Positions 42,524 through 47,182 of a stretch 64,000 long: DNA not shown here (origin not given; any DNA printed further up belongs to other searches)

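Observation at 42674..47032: A single 1452-aa polypeptide combines at least three glycosyltransferase modules and a coiled coil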

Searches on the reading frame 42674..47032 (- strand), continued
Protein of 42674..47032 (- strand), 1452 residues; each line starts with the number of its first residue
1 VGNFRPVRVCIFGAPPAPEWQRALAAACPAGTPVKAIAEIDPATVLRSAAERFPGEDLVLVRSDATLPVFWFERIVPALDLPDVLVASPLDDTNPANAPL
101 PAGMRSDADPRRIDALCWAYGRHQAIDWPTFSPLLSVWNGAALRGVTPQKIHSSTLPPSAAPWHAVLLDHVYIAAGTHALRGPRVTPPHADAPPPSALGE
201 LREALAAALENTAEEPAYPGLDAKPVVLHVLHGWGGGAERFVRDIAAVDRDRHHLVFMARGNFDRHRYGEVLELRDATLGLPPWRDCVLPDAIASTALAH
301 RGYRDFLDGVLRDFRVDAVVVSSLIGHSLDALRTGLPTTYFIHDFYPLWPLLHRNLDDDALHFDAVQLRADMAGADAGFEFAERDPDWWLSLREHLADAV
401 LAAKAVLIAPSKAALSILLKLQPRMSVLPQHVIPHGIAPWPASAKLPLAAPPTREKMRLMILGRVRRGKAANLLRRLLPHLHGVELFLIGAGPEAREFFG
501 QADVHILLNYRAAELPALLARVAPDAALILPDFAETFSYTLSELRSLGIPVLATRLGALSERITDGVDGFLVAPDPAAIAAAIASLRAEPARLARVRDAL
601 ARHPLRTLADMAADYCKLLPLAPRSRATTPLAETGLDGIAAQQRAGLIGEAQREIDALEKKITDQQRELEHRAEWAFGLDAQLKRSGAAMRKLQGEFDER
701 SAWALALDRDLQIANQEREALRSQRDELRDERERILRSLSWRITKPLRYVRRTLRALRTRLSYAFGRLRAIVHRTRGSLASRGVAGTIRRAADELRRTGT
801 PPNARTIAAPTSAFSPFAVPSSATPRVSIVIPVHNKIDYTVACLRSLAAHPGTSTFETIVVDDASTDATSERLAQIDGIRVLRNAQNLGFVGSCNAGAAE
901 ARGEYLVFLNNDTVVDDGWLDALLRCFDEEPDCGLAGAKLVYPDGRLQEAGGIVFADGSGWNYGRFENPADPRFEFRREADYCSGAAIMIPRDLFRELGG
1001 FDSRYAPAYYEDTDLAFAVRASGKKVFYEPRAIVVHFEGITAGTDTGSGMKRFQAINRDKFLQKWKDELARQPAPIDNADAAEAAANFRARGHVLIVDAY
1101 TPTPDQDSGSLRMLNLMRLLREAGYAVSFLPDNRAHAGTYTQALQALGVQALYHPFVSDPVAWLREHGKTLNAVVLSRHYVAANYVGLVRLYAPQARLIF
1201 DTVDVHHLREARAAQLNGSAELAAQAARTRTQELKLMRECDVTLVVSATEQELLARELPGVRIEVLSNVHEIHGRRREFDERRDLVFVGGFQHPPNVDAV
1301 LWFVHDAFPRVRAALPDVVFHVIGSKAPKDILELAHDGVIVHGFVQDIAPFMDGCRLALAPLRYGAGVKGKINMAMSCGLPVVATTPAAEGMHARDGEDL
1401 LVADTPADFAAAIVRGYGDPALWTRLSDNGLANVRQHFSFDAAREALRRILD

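Call 9: search_solved_structures(query=window:42674-47032:-, max_evalue=0.01)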
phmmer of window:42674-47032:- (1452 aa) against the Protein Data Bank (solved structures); distinct sequences matched with E-value up to 0.01: 27.
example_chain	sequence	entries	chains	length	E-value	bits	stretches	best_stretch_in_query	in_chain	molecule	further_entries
5hea_A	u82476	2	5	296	1.6e-09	38.8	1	827-927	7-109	Putative glycosyltransferase (GalT1)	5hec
3bcv_A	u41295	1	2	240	3.7e-09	37.6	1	822-919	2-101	Putative glycosyltransferase protein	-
6p61_A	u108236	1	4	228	1.7e-08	35.4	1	824-932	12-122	Glycosyltransferase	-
2z87_A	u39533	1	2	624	3e-08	34.6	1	823-962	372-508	Chondroitin synthase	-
2z86_A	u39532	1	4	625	3.1e-08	34.6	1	823-962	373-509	Chondroitin synthase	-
6e7i_A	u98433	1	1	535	5e-07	30.5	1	825-1036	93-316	Polypeptide N-acetylgalactosaminyltransferase 2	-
6s22_A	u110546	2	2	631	5.1e-07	30.5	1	824-1068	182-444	Polypeptide N-acetylgalactosaminyltransferase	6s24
6nqt_A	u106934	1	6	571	5.8e-07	30.3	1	825-1036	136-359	Polypeptide N-acetylgalactosaminyltransferase 2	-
2ffu_A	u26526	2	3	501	3.3e-06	27.8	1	825-963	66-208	Polypeptide N-acetylgalactosaminyltransferase 2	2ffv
6egs_A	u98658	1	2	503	3.3e-06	27.8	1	825-963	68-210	Polypeptide N-acetylgalactosaminyltransferase 2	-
4d11_C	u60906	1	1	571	4.2e-06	27.5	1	825-963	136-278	POLYPEPTIDE GALNAC-TRANSFERASE T2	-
4d0t_A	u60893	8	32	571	4.3e-06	27.5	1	825-963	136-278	POLYPEPTIDE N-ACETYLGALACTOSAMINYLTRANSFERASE 2 | POLYPEPTIDE GALNAC-TRANSFERASE T2 | GALNAC-T2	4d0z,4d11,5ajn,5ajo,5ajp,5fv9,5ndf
8vh7_A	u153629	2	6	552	5.1e-06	27.2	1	820-916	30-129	Heparosan synthase B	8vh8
8viw_A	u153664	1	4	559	5.2e-06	27.2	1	820-916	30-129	Heparosan synthase B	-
2d7i_A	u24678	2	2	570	1.3e-05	25.8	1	824-1068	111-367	Polypeptide N-acetylgalactosaminyltransferase 10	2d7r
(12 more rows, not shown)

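Call 10: find_encoding_contigs(protein=P0098, flank=10000, max_places=3)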
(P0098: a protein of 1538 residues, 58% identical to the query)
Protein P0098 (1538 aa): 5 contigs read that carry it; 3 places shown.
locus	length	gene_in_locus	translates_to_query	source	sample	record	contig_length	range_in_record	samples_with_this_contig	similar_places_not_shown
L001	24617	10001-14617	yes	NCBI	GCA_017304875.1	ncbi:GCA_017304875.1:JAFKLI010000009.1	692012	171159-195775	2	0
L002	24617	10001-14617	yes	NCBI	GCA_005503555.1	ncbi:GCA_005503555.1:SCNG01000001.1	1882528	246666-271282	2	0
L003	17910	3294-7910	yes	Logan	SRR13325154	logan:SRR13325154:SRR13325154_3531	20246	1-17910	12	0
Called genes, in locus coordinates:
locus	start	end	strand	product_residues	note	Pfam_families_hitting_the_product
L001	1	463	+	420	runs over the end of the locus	PF13640:2OG-FeII_Oxy_3, PF13661:2OG-FeII_Oxy_4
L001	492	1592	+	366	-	-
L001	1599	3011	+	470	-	PF03062:MBOAT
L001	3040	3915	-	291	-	PF01063:Aminotran_4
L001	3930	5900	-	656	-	PF00270:DEAD (weak), PF13307:Helicase_C_2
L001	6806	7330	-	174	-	-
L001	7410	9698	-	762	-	PF14814:UB2H, PF00912:Transgly, PF00905:Transpeptidase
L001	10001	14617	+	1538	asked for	PF13439:Glyco_transf_4, PF00534:Glycos_transf_1, PF13692:Glyco_trans_1_4, PF00535:Glycos_transf_2, PF10111:Glyco_tranf_2_2 (weak), PF13641:Glyco_tranf_2_3, PF13524:Glyco_trans_1_2 (weak), PF13692:Glyco_trans_1_4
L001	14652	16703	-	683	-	PF00756:Esterase, PF04187:Cofac_haem_bdg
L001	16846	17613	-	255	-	PF05742:TANGO2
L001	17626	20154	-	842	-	PF00069:Pkinase, PF03109:ABC1 (faint), PF07714:PK_Tyr_Ser-Thr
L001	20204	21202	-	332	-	PF08242:Methyltransf_12 (faint), PF17827:PrmC_N, PF05175:MTS, PF08241:Methyltransf_11 (faint), PF13649:Methyltransf_25, PF13847:Methyltransf_31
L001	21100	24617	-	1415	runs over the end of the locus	-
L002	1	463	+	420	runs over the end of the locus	PF13640:2OG-FeII_Oxy_3, PF13661:2OG-FeII_Oxy_4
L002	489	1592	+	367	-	-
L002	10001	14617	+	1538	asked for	PF13439:Glyco_transf_4, PF00534:Glycos_transf_1, PF13692:Glyco_trans_1_4, PF00535:Glycos_transf_2, PF10111:Glyco_tranf_2_2 (weak), PF13641:Glyco_tranf_2_3, PF13524:Glyco_trans_1_2 (weak), PF13692:Glyco_trans_1_4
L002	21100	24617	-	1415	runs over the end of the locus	-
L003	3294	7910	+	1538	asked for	PF13439:Glyco_transf_4, PF00534:Glycos_transf_1, PF13692:Glyco_trans_1_4, PF00535:Glycos_transf_2, PF10111:Glyco_tranf_2_2 (weak), PF13641:Glyco_tranf_2_3, PF13524:Glyco_trans_1_2 (weak), PF13692:Glyco_trans_1_4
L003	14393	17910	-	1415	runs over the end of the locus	-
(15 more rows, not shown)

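Call 14: find_encoding_contigs(protein=P0001, flank=10000, max_places=2)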
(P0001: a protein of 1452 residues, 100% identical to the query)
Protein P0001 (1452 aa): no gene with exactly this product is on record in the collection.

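Call 16: find_related_loci(query=A1, collection=genome_contigs, flank=10000)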
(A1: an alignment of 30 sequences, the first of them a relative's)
Query A1 (1452 aa) in genome_contigs; peptide patterns used: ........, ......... (x = any residue, [..] = any of these).
600 stretches matched a pattern (row limit reached: there are more); 591 encode a relative of the query (tblastn E <= 1e-3); the best 80 are kept; 80 distinct loci.
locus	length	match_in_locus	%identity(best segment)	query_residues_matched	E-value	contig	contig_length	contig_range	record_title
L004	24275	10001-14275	71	6-1440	0e+0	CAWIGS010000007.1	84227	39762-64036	MAG: uncultured Gammaproteobacteria bacterium isolate MFD05502.bin.2.9 genome assembly, contig: contig_63715, whole geno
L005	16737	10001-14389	67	7-1451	0e+0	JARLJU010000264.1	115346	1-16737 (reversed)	MAG: Rudaea sp. isolate MAG_CA158 MetaCoAG_Bin_158_Anoxic_k141_1929272, whole genome shotgun sequence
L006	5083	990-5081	65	6-1392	0e+0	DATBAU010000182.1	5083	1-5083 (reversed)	MAG TPA_asm: Rudaea sp. isolate SMAG_U5740 k141_972970, whole genome shotgun sequence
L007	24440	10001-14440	61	6-1440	0e+0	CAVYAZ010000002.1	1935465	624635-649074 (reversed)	MAG: uncultured Gammaproteobacteria bacterium isolate MFD04967.bin.1.212 genome assembly, contig: contig_26756, whole ge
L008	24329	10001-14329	57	6-1444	0e+0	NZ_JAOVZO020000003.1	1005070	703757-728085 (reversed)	Tahibacter soli strain BL contig_13, whole genome shotgun sequence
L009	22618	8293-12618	55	6-1451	0e+0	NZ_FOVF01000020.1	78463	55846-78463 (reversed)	Dokdonella immobilis strain CGMCC 1.7659, whole genome shotgun sequence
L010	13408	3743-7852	54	54-1451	0e+0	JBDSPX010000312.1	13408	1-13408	MAG: Dokdonella sp. isolate cluster1_bin.473 k127_7827840, whole genome shotgun sequence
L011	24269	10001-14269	66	6-1451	0e+0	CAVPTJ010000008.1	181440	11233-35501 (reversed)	MAG: uncultured Gammaproteobacteria bacterium isolate MFD09671.bin.2.125 genome assembly, contig: contig_35998, whole ge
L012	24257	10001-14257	51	6-1451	0e+0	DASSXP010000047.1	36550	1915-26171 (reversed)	MAG TPA_asm: Rhodanobacteraceae bacterium isolate SMAG_U653 k141_1106242, whole genome shotgun sequence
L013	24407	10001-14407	47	3-1452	0e+0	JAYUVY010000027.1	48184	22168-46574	MAG: Lysobacterales bacterium isolate GL124_UP_concoct_211 GL124_UP_concoct_211_26, whole genome shotgun sequence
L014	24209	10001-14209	44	41-1452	0e+0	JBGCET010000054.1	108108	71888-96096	MAG: Lysobacterales bacterium isolate SGMAG-40 contig54, whole genome shotgun sequence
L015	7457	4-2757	62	581-1451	0e+0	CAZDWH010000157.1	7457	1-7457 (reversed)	MAG TPA_asm: uncultured Rhodanobacteraceae bacterium isolate binchicken_co185_146 genome assembly, contig: NODE_18943_le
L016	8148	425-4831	42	1-1452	0e+0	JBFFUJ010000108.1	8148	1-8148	MAG: Lysobacterales bacterium isolate Mix_mud23.2022.09.13 k141_510682_length_8148_cov_8.0000, whole genome shotgun sequ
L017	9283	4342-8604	43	43-1451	0e+0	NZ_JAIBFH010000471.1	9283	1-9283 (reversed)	MAG: Arenimonas sp. isolate C43_concoct.bin.24 C43_k141_26245, whole genome shotgun sequence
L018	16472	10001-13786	45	190-1451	0e+0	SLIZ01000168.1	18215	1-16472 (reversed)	MAG: Wenzhouxiangellaceae bacterium isolate CSSed165cm_218 CSSed16-5cm-7961, whole genome shotgun sequence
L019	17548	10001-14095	40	56-1451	0e+0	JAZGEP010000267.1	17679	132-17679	MAG: Methylococcales bacterium isolate SCS4bin.24 SCS4bin.24_267, whole genome shotgun sequence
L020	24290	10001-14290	42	41-1439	0e+0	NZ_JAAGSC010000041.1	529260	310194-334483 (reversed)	Wenzhouxiangella limi strain C33 225, whole genome shotgun sequence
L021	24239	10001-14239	37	58-1452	0e+0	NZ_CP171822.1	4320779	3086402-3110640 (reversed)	Marinicella sp. W31 chromosome, complete genome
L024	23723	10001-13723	45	219-1452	0e+0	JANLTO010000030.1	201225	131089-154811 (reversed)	MAG: Lysobacterales bacterium isolate OTE_25_metabat_167 OTE_25_k141_4284632, whole genome shotgun sequence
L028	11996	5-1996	68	786-1452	0e+0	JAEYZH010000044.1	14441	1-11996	MAG: Proteobacteria bacterium isolate OH_CBlB_83 k127_3356539, whole genome shotgun sequence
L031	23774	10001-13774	43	161-1452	0e+0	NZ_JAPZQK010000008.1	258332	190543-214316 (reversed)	MAG: Silanimonas sp. isolate LE19-41.2B c_000000002067, whole genome shotgun sequence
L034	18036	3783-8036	54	5-1452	0e+0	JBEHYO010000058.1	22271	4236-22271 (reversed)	MAG: Pseudomonadota bacterium isolate ESF1.bin.52 NODE_2298_length_22271_cov_11.372858, whole genome shotgun sequence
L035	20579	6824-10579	45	224-1452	0e+0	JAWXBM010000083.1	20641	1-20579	MAG: Lysobacterales bacterium isolate MP6IB1.21 k99_724223, whole genome shotgun sequence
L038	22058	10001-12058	56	763-1451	0e+0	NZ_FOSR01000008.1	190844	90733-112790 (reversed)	Rhodanobacter glycinis strain MO64, whole genome shotgun sequence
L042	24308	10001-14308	47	188-1452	0e+0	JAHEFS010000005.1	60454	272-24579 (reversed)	MAG: Chromatiales bacterium isolate Ww343 NODE_558_length_60454_cov_7.458207, whole genome shotgun sequence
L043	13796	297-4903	42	39-1452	0e+0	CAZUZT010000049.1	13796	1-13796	MAG TPA_asm: uncultured Rhodanobacteraceae bacterium isolate SRP220891_co3_384 genome assembly, contig: NODE_6469_length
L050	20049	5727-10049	45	38-1452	0e+0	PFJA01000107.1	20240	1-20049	MAG: Lysobacterales bacterium CG_4_10_14_3_um_filter_64_11 CG_4_10_14_3_um_filter_scaffold_1414_c, whole genome shotgun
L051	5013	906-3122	50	710-1452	0e+0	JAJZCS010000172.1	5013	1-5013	MAG: Proteobacteria bacterium isolate JA3.bin20 NODE_11629_length_5013_cov_2.236390, whole genome shotgun sequence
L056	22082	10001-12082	52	756-1452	0e+0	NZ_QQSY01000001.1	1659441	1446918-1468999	Dyella solisilvae strain DHG54 scaffold1, whole genome shotgun sequence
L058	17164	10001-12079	53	757-1452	0e+0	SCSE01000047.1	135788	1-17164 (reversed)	MAG: Rhodanobacter sp. isolate FW106-10_bin.24 FW106-10_bin.24-21173, whole genome shotgun sequence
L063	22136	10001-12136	54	729-1451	0e+0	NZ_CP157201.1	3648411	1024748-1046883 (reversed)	Pseudoxanthomonas mexicana strain SDU_PSEU2 chromosome, complete genome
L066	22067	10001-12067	54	761-1452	0e+0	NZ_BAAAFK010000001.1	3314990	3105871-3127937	Rhodanobacter soli strain JCM 16126 sequence1, whole genome shotgun sequence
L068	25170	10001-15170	41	502-1451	0e+0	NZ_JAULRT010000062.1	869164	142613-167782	Gilvimarinus algae strain SDUM040014 k141_31, whole genome shotgun sequence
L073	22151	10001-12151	52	732-1451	0e+0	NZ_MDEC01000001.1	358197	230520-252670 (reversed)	Xanthomonas codiaei strain CFBP4690 Xcod-CFBP4690-G1001, whole genome shotgun sequence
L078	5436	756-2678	54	809-1452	0e+0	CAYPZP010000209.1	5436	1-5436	MAG TPA_asm: uncultured Halomonas sp. isolate binchicken_co13_408 genome assembly, contig: NODE_25985_length_5436_cov_6.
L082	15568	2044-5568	40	224-1450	0e+0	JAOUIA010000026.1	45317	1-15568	MAG: Betaproteobacteria bacterium isolate 4_1_Oct_SF_Bin16 4_1_Oct_SF_Bin16_scaffold_190_c1, whole genome shotgun sequen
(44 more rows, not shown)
